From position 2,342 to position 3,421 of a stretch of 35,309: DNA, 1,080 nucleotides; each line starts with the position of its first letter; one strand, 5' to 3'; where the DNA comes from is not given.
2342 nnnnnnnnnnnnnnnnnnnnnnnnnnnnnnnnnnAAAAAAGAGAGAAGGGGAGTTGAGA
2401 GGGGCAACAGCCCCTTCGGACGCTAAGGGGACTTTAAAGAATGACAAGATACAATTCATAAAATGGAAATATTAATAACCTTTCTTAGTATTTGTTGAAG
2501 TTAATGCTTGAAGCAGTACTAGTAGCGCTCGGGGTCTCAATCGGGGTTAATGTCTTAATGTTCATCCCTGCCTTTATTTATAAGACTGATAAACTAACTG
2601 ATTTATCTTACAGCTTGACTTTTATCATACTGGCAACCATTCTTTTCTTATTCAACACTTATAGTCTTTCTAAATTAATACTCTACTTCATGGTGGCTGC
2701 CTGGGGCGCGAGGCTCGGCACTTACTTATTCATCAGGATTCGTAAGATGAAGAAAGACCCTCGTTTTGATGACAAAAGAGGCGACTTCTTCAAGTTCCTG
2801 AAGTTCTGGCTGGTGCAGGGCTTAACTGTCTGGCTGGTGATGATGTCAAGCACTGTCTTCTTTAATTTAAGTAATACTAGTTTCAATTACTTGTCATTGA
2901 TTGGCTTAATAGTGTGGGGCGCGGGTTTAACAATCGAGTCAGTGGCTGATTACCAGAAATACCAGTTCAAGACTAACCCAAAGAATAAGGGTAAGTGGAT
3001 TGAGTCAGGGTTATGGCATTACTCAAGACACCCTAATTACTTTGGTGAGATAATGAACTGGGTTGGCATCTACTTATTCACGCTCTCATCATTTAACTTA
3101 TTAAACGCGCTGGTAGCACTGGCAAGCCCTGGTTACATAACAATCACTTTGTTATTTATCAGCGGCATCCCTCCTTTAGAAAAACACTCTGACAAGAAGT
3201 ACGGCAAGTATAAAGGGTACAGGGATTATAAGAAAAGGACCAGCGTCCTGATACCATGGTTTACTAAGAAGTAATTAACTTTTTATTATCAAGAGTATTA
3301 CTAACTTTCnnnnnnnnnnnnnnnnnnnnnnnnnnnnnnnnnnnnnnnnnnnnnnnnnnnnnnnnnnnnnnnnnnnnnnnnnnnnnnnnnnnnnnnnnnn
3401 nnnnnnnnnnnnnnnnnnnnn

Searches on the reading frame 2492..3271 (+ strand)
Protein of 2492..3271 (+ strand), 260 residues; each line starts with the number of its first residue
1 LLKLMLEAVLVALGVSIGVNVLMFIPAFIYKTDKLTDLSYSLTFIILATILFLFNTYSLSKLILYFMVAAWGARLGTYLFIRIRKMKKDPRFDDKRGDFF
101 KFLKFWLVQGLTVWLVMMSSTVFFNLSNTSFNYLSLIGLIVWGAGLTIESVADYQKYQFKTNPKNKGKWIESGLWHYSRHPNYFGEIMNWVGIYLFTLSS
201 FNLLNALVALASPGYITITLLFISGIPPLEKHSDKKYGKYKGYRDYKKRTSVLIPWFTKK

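Call 4: search_protein_families(library=pfam, proteins=[window:2492-3271:+], max_evalue=1)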
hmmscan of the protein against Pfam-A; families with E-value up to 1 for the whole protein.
window:2492-3271:+ (260 aa): 5 families
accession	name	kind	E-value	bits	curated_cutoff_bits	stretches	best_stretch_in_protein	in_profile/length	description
PF06966.17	DUF1295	-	8.7e-61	205.8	20.4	1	24-250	2-235/235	Protein of unknown function (DUF1295)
PF02544.21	Steroid_dh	-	2e-06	28.3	22.6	1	103-256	12-148/150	3-oxo-5-alpha-steroid 4-dehydrogenase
PF04191.18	PEMT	-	9.5e-06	26.4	25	1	138-211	8-84/105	Phospholipid methyltransferase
PF04140.19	ICMT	-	0.00021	22.1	24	1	164-200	30-66/95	Isoprenylcysteine carboxyl methyltransferase (ICMT) family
PF14034.11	Spore_YtrH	-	0.1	13.2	27.2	0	46-77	61-92/101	Sporulation protein YtrH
